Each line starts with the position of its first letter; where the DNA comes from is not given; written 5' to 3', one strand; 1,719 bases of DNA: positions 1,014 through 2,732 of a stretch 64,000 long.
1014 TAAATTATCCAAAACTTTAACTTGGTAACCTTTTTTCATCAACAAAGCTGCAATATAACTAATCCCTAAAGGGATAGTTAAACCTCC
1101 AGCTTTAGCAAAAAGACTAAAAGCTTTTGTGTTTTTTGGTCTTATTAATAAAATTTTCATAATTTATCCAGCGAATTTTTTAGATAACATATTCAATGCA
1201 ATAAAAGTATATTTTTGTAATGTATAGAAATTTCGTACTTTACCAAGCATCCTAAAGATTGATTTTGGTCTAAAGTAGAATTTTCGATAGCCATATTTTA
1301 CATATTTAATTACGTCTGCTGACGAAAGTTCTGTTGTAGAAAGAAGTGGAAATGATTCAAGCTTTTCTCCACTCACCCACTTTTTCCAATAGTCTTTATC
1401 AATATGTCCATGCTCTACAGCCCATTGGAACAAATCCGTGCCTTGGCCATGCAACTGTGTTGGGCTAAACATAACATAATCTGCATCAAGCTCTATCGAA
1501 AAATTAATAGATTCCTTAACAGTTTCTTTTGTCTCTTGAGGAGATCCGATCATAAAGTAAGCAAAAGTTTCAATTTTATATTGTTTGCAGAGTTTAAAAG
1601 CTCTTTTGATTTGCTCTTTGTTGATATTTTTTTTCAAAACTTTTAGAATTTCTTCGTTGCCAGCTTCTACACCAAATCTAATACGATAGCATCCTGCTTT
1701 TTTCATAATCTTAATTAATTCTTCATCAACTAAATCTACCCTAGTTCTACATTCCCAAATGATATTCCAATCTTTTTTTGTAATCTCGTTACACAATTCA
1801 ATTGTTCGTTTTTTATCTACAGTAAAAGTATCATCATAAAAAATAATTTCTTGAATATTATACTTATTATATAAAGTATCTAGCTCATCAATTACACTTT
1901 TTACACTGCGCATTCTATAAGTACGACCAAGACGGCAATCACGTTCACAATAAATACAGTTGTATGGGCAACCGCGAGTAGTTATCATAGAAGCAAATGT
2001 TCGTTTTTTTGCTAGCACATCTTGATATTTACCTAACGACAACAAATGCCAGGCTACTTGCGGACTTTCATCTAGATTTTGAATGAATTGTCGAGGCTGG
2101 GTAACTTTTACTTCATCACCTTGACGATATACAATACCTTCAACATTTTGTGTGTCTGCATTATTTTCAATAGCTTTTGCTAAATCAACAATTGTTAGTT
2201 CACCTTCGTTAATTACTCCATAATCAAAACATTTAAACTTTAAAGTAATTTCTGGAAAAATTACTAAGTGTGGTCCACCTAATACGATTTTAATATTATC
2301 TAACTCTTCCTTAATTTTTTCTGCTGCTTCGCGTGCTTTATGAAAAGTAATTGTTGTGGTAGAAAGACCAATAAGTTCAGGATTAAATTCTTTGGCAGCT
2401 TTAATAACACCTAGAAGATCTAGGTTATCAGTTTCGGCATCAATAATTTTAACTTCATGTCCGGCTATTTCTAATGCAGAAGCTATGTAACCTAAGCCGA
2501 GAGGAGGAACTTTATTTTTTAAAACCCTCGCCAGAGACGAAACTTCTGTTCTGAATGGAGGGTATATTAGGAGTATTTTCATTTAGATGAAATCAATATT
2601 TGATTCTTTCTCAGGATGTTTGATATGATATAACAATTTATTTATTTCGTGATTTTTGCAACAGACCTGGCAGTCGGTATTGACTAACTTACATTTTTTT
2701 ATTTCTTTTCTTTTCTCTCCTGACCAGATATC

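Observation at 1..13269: Five paralogous cobalamin-binding radical SAM enzymes plus a SPASM radical SAM enzyme embedded in a glycan biosynthesis operon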

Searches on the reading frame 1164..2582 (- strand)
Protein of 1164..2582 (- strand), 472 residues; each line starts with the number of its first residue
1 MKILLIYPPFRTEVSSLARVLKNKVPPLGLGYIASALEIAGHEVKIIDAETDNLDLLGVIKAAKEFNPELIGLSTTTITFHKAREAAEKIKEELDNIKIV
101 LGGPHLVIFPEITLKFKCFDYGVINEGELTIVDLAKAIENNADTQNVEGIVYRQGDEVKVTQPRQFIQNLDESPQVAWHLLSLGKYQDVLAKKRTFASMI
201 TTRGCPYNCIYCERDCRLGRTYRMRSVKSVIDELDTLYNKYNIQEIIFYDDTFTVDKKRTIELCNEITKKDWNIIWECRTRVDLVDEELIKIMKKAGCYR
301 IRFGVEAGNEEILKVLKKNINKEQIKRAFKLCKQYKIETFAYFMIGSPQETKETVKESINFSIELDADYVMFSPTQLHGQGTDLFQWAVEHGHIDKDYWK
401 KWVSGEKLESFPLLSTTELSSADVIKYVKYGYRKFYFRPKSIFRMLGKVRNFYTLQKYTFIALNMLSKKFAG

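Call 5: search_protein_families(library=pfam, proteins=[window:1164-2582:-], max_evalue=0.001)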
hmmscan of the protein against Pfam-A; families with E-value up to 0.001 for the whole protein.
window:1164-2582:- (472 aa): 2 families
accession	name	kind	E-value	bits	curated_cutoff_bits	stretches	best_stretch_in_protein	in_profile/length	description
PF04055.27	Radical_SAM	-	9.3e-25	88.1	29.5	1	199-361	1-165/166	Radical SAM superfamily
PF02310.24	B12-binding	-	3e-24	85.6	32.1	1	17-134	4-120/121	B12 binding domain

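Call 8: search_protein_families(library=ncbifam, proteins=[window:1164-2582:-], max_evalue=0.001)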
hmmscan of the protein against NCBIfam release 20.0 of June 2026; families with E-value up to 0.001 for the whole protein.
window:1164-2582:- (472 aa): 33 families (the best 25 are shown)
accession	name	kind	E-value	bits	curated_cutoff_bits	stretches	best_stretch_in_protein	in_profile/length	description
TIGR02026.1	BchE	equivalog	6.6e-74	249.6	481.35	1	2-451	1-442/497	magnesium-protoporphyrin IX monomethyl ester anaerobic oxidative cyclase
TIGR03471.1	HpnJ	equivalog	3.4e-69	233.9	577.6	1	43-449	46-446/472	hopanoid biosynthesis associated radical SAM protein HpnJ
TIGR04072.2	rSAM_ladder_B12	equivalog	1.5e-55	188.6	360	1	24-397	15-381/443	lipid biosynthesis B12-binding/radical SAM protein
TIGR04479.1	bcpD_PhpK_rSAM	subfamily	2.3e-52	178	600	1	23-364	68-408/504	PhpK family radical SAM P-methyltransferase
NF050148.1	rSAM_ApyD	equivalog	2.6e-49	168.2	750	1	26-360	24-361/645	RiPP biosynthesis radical SAM protein ApyD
TIGR04385.1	B12_rSAM_cofa1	equivalog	6.5e-44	150.8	450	1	15-361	8-360/438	B12 lower ligand biosynthesis radical SAM protein BzaD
NF038361.1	rSAM_Sden_1168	equivalog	3.6e-37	128.1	575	1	2-395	64-480/560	Sden_1168 family B12-binding radical SAM P-methyltransferase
NF033070.1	rSAM_AprD4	equivalog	1.1e-35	123.5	500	1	146-404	147-405/456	AprD4 family radical SAM diol-dehydratase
TIGR04295.1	B12_rSAM_oligo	hypoth_equivalog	4.9e-34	117.7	400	1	26-321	24-317/422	TIGR04295 family B12-binding domain-containing radical SAM protein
TIGR04367.1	HpnR_B12_rSAM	equivalog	9.3e-33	113.5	650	1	24-364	19-351/490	hopanoid C-3 methylase HpnR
TIGR04013.1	B12_SAM_MJ_1487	hypoth_equivalog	9.5e-31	107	251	1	53-361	28-329/382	TIGR04013 family B12-binding domain/radical SAM domain-containing protein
TIGR04014.1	B12_SAM_MJ_0865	equivalog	5.6e-30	104.5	360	1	71-374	44-345/434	methyl-coenzyme M reductase glutamine C-methyltransferase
TIGR03975.1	rSAM_ocin_1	subfamily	5e-29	101.2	281.85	1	60-359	121-424/606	RiPP maturation radical SAM C-methyltransferase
TIGR04428.1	B12_rSAM_trp_MT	equivalog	3.6e-23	81.8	500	1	25-373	14-406/558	tryptophan 2-C-methyltransferase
TIGR04190.1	B12_SAM_Ta0216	equivalog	8.7e-23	80.7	500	1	27-369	37-398/554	TIGR04190 family B12-binding domain/radical SAM domain protein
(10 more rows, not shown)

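Call 10: find_encoding_contigs(protein=window:1164-2582:-, flank=10000, max_places=6)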
Protein window:1164-2582:- (472 aa): 4 contigs read that carry it; 1 place shown.
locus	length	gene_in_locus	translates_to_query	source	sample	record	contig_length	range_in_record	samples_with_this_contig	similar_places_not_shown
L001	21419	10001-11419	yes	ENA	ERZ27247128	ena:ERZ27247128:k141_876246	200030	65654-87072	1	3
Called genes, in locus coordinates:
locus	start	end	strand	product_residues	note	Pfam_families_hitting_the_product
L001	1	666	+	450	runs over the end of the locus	PF02310:B12-binding, PF04055:Radical_SAM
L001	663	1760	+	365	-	PF13477:Glyco_trans_4_2 (weak), PF13439:Glyco_transf_4, PF20706:GT4-conflict, PF00534:Glycos_transf_1, PF13692:Glyco_trans_1_4, PF13524:Glyco_trans_1_2 (weak)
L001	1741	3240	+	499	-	PF02310:B12-binding, PF04055:Radical_SAM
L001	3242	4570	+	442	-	PF01554:MatE (weak), PF01943:Polysacc_synt, PF13440:Polysacc_synt_3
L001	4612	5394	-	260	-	-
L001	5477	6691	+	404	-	PF00534:Glycos_transf_1, PF13692:Glyco_trans_1_4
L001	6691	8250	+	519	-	PF02310:B12-binding, PF04055:Radical_SAM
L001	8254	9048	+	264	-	PF01370:Epimerase, PF02719:Polysacc_synt_2 (faint), PF04321:RmlD_sub_bind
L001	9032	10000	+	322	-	PF04055:Radical_SAM, PF13186:SPASM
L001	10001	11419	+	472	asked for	PF02310:B12-binding, PF04055:Radical_SAM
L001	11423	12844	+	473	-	PF02310:B12-binding, PF04055:Radical_SAM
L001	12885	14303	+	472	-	PF02310:B12-binding, PF04055:Radical_SAM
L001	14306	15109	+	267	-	PF13489:Methyltransf_23 (weak), PF13847:Methyltransf_31, PF08241:Methyltransf_11, PF08242:Methyltransf_12, PF13649:Methyltransf_25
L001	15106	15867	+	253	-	PF01209:Ubie_methyltran (faint), PF08242:Methyltransf_12, PF08241:Methyltransf_11, PF13847:Methyltransf_31, PF13649:Methyltransf_25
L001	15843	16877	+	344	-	PF13506:Glyco_transf_21, PF13641:Glyco_tranf_2_3, PF00535:Glycos_transf_2, PF10111:Glyco_tranf_2_2 (faint), PF13632:Glyco_trans_2_3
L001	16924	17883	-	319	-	PF03706:LPG_synthase_TM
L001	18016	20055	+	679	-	PF13231:PMT_2 (weak)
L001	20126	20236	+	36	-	-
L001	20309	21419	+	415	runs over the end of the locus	PF13477:Glyco_trans_4_2 (weak), PF13439:Glyco_transf_4, PF13579:Glyco_trans_4_4 (weak), PF00534:Glycos_transf_1, PF13692:Glyco_trans_1_4, PF13524:Glyco_trans_1_2 (faint)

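Call 12: find_homologous_proteins(query=window:1164-2582:-, max_evalue=1e-20)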
Query window:1164-2582:- (472 aa): 3307 proteins with E <= 1e-20 among 8000 candidates; the best 120 are listed.
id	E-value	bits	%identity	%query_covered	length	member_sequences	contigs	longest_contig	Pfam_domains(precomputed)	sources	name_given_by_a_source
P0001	0.0e+0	1075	100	100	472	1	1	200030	PF04055.28,PF02310.25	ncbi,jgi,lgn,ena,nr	ncbi:B12-binding domain-containing radical SAM protein [Patescibacteria group bacterium]|nr:B12-bind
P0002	8.6e-225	765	68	100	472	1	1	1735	PF04055.28,PF02310.25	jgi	-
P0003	1.6e-192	659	59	100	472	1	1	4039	PF04055.28,PF02310.25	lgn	-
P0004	1.4e-190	652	58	100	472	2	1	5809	PF04055.28,PF02310.25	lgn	-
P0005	8.1e-176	603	54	100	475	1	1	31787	PF04055.28,PF02310.25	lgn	-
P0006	8.5e-176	603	54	100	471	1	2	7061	PF04055.28,PF02310.25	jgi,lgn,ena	-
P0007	2.1e-175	602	54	99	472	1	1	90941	PF04055.28,PF02310.25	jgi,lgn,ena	-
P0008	1.2e-171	590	55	100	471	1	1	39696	PF04055.28,PF02310.25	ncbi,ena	-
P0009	1.2e-170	586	54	100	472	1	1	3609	PF04055.28,PF02310.25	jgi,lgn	-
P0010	1.0e-169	583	53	100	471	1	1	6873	PF04055.28,PF02310.25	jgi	jgi:anaerobic magnesium-protoporphyrin IX monomethyl ester cyclase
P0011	2.1e-168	579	52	99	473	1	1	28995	PF04055.28,PF02310.25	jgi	jgi:radical SAM superfamily enzyme YgiQ (UPF0313 family)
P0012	3.8e-168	578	52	99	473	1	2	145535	PF04055.28,PF02310.25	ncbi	-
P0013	2.7e-165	569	51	100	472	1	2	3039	PF04055.28,PF02310.25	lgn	-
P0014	1.1e-164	567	52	99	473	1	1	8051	PF04055.28,PF02310.25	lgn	-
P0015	1.5e-163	563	52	99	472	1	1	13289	PF04055.28,PF02310.25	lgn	-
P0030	9.3e-128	445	43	99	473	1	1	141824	PF04055.28,PF02310.25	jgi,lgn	jgi:radical SAM superfamily enzyme YgiQ (UPF0313 family)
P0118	7.9e-104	366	43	96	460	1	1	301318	PF04055.28,PF02310.25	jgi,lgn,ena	-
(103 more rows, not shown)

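Call 13: find_encoding_contigs(protein=P0012, flank=10000, max_places=2)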
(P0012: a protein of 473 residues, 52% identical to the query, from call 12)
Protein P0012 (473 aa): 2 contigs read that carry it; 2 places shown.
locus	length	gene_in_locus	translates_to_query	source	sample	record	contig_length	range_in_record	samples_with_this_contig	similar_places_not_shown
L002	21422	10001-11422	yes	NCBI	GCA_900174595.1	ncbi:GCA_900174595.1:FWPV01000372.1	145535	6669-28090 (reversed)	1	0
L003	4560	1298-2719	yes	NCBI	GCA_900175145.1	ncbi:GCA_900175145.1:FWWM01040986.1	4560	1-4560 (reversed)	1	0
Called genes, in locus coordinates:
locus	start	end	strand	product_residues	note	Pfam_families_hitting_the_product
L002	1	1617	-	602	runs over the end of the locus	-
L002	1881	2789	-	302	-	PF01073:3Beta_HSD, PF01370:Epimerase, PF02719:Polysacc_synt_2, PF04321:RmlD_sub_bind, PF05368:NmrA, PF07993:NAD_binding_4 (faint), PF13460:NAD_binding_10, PF16363:GDP_Man_Dehyd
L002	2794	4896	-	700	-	PF01073:3Beta_HSD, PF01370:Epimerase, PF02719:Polysacc_synt_2 (weak), PF04321:RmlD_sub_bind, PF16363:GDP_Man_Dehyd, PF00534:Glycos_transf_1, PF13692:Glyco_trans_1_4, PF13524:Glyco_trans_1_2, +2 more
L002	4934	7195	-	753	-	PF04932:Wzy_C, PF13424:TPR_12 (faint), PF07719:TPR_2 (faint), PF13176:TPR_7 (faint), PF13371:TPR_9 (faint), PF13414:TPR_11 (faint), PF00515:TPR_1 (weak), PF13432:TPR_16 (weak), +7 more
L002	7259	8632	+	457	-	PF02397:Bac_transf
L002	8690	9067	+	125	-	PF05635:23S_rRNA_IVP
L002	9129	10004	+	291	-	PF00535:Glycos_transf_2, PF10111:Glyco_tranf_2_2 (weak), PF13641:Glyco_tranf_2_3 (weak)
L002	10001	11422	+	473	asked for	PF02310:B12-binding, PF04055:Radical_SAM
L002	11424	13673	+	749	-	PF02310:B12-binding, PF04055:Radical_SAM, PF13489:Methyltransf_23, PF01209:Ubie_methyltran, PF07021:MetW, PF08241:Methyltransf_11, PF08242:Methyltransf_12, PF13649:Methyltransf_25, +2 more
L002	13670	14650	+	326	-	PF00535:Glycos_transf_2, PF13506:Glyco_transf_21, PF13641:Glyco_tranf_2_3, PF13704:Glyco_tranf_2_4 (faint), PF13632:Glyco_trans_2_3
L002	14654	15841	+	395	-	PF13439:Glyco_transf_4, PF13579:Glyco_trans_4_4 (faint), PF00534:Glycos_transf_1, PF13692:Glyco_trans_1_4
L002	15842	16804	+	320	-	PF03706:LPG_synthase_TM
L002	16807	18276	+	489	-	PF02310:B12-binding, PF04055:Radical_SAM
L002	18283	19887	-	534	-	-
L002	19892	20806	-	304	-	PF00535:Glycos_transf_2, PF10111:Glyco_tranf_2_2, PF13641:Glyco_tranf_2_3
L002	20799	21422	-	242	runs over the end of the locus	PF08241:Methyltransf_11 (weak)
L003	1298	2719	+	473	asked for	PF02310:B12-binding, PF04055:Radical_SAM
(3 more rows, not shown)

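Call 14: find_encoding_contigs(protein=P0030, flank=10000, max_places=2)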
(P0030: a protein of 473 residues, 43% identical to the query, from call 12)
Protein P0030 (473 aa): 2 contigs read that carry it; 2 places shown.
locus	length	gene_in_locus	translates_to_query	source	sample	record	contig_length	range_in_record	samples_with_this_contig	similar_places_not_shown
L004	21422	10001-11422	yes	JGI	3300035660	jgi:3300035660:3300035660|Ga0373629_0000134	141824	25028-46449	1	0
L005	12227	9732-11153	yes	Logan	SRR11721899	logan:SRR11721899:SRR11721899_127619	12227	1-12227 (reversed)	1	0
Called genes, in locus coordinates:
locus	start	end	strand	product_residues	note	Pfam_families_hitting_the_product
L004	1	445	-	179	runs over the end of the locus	-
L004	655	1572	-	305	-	PF00106:adh_short (weak), PF01073:3Beta_HSD, PF01370:Epimerase, PF02719:Polysacc_synt_2, PF04321:RmlD_sub_bind, PF05368:NmrA, PF16363:GDP_Man_Dehyd, PF13460:NAD_binding_10, +1 more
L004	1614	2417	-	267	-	PF03721:UDPG_MGDP_dh_N, PF00984:UDPG_MGDP_dh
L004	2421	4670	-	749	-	PF04932:Wzy_C, PF13371:TPR_9 (faint), PF13424:TPR_12 (faint), PF13431:TPR_17 (faint), PF13432:TPR_16 (faint), PF13176:TPR_7 (faint), PF00515:TPR_1 (weak), PF07719:TPR_2 (weak), +4 more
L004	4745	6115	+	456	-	PF02397:Bac_transf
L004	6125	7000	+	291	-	PF01522:Polysacc_deac_1, PF11959:DUF3473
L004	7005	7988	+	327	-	PF01073:3Beta_HSD, PF01370:Epimerase, PF02719:Polysacc_synt_2, PF04321:RmlD_sub_bind, PF16363:GDP_Man_Dehyd, PF07993:NAD_binding_4 (weak)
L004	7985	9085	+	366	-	PF00155:Aminotran_1_2, PF01041:DegT_DnrJ_EryC1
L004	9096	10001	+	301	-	PF00535:Glycos_transf_2, PF13641:Glyco_tranf_2_3 (weak)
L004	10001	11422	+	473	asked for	PF02310:B12-binding, PF04055:Radical_SAM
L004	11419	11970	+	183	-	PF25084:LbH_EIF2B, PF00132:Hexapep, PF14602:Hexapep_2 (faint), PF25087:GMPPB_C, PF00132:Hexapep (weak)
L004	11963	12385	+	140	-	PF00583:Acetyltransf_1, PF13673:Acetyltransf_10, PF13508:Acetyltransf_7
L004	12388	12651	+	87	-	-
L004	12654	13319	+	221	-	PF01209:Ubie_methyltran, PF13489:Methyltransf_23, PF05219:DREV (weak), PF07021:MetW, PF13847:Methyltransf_31, PF08241:Methyltransf_11, PF08242:Methyltransf_12, PF13649:Methyltransf_25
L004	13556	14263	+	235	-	PF03706:LPG_synthase_TM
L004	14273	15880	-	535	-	-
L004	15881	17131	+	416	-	PF01943:Polysacc_synt, PF13440:Polysacc_synt_3 (weak)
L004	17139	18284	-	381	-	PF13439:Glyco_transf_4, PF20706:GT4-conflict, PF00534:Glycos_transf_1, PF13692:Glyco_trans_1_4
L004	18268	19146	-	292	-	PF02475:TRM5-TYW2_MTfase, PF05050:Methyltransf_21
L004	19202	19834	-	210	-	PF13489:Methyltransf_23, PF08241:Methyltransf_11, PF08242:Methyltransf_12 (weak), PF13649:Methyltransf_25 (weak), PF13847:Methyltransf_31 (weak)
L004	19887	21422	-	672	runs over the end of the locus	-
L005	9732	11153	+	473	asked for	PF02310:B12-binding, PF04055:Radical_SAM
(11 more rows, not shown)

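Call 15: find_encoding_contigs(protein=P0118, flank=10000, max_places=2)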
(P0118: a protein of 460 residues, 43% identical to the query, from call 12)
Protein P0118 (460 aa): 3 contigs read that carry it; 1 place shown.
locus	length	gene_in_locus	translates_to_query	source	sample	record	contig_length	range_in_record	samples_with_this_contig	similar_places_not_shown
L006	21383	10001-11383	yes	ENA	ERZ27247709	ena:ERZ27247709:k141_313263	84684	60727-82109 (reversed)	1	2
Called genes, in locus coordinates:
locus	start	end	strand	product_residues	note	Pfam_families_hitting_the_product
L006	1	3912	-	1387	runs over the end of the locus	-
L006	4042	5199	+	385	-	PF01943:Polysacc_synt, PF13440:Polysacc_synt_3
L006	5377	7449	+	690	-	PF02516:STT3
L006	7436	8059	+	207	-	PF02353:CMAS, PF01209:Ubie_methyltran, PF06325:PrmA, PF13489:Methyltransf_23, PF05175:MTS, PF13847:Methyltransf_31, PF08241:Methyltransf_11, PF08242:Methyltransf_12, +6 more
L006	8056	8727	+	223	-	PF00535:Glycos_transf_2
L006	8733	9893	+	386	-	PF13439:Glyco_transf_4, PF13579:Glyco_trans_4_4, PF00534:Glycos_transf_1, PF13692:Glyco_trans_1_4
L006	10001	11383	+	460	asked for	PF02310:B12-binding, PF04055:Radical_SAM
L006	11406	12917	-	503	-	PF13231:PMT_2 (weak)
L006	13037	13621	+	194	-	-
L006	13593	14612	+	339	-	PF13477:Glyco_trans_4_2 (faint), PF13439:Glyco_transf_4, PF20706:GT4-conflict, PF00534:Glycos_transf_1, PF13692:Glyco_trans_1_4, PF13524:Glyco_trans_1_2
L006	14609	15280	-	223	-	PF05148:Methyltransf_8, PF01209:Ubie_methyltran, PF13489:Methyltransf_23, PF13847:Methyltransf_31, PF08241:Methyltransf_11, PF08242:Methyltransf_12, PF13649:Methyltransf_25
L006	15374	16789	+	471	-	PF02310:B12-binding, PF04055:Radical_SAM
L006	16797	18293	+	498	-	PF02310:B12-binding, PF04055:Radical_SAM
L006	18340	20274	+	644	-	PF16889:Hepar_II_III_N, PF07940:Hepar_II_III_C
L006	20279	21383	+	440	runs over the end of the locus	PF02366:PMT, PF13231:PMT_2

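Call 17: search_solved_structures(query=window:1164-2582:-, max_evalue=0.001)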
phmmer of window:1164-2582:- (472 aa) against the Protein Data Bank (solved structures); distinct sequences matched with E-value up to 0.001: 9.
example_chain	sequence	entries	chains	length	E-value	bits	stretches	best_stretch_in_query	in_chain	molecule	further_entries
6fd2_B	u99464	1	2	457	7.9e-27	97.3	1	196-396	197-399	Putative apramycin biosynthetic oxidoreductase 4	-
6wte_A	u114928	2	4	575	5.6e-17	64.9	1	195-373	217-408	B12-binding domain-containing protein | Tryptophan-C2-methyltransferase containing B12-binding domain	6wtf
7kdx_A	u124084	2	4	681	4.3e-14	55.4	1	67-364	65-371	Methyltransferase TokK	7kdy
9ccb_A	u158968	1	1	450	2.9e-13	52.6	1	95-371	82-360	Radical SAM core domain-containing protein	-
5ul2_A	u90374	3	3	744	8e-12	47.9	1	43-367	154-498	OxsB protein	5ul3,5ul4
9n1b_A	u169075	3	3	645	2.2e-07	33.2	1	125-372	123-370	Radical SAM protein | Radical SAM enzyme CysS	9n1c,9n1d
6ia8_A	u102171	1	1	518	0.00075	21.6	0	274-386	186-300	Histone acetyltransferase, ELP3 family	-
6iad_A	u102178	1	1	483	0.00078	21.6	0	274-386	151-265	Histone acetyltransferase, ELP3 family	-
6iaz_A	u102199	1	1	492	0.0008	21.5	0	274-386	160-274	Histone acetyltransferase, ELP3 family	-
